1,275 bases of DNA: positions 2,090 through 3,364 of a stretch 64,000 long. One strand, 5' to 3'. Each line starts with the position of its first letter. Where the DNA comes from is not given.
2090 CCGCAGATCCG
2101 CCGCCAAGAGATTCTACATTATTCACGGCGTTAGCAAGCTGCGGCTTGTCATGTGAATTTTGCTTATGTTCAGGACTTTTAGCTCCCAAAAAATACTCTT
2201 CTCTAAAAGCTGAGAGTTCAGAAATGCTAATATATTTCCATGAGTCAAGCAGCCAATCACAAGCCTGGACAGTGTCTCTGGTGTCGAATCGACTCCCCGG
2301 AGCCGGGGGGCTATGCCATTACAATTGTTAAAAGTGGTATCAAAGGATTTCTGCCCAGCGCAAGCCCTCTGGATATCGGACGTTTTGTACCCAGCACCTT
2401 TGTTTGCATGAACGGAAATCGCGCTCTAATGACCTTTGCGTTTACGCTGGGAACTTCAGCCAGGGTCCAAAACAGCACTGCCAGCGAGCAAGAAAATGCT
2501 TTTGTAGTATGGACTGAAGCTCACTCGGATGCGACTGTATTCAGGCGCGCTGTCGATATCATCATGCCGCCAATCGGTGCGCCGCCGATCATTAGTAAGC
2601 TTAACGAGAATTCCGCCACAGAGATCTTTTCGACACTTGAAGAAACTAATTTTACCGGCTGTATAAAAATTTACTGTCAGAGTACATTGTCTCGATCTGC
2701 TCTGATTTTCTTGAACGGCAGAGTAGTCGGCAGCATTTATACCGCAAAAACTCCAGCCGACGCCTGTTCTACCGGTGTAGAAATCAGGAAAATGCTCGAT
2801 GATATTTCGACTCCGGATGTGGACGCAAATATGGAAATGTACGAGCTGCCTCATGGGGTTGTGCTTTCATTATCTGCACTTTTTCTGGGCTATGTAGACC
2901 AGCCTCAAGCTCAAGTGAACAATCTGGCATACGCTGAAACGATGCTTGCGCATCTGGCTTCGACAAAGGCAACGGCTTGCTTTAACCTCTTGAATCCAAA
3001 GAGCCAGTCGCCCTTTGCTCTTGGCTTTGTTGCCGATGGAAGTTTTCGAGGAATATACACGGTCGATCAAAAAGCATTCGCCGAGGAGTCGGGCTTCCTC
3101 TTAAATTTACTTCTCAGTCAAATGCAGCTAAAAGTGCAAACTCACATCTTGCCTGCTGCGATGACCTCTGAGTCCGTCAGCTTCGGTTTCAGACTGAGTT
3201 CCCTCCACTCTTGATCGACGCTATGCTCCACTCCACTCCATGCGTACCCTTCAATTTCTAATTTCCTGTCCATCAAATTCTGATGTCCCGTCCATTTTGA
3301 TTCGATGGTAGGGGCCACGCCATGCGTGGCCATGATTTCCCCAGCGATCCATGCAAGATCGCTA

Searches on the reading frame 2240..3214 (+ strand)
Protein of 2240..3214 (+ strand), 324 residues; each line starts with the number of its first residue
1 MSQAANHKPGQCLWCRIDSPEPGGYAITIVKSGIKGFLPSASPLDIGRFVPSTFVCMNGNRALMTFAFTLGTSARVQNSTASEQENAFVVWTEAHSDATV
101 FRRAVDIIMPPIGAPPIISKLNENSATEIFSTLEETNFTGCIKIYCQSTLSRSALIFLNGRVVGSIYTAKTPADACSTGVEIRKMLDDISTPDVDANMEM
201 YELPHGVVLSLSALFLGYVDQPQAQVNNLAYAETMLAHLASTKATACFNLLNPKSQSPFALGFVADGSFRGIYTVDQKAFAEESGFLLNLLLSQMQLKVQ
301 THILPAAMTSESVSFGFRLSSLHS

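Call 40: search_protein_families(library=pfam, proteins=[window:2240-3214:+], max_evalue=0.0001)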
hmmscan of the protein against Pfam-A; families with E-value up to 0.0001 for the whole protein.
window:2240-3214:+ (324 aa): 0 families

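Call 84: find_encoding_contigs(protein=window:2240-3214:+, flank=10000, max_places=1)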
Protein window:2240-3214:+ (324 aa): no gene with exactly this product is on record in the collection.
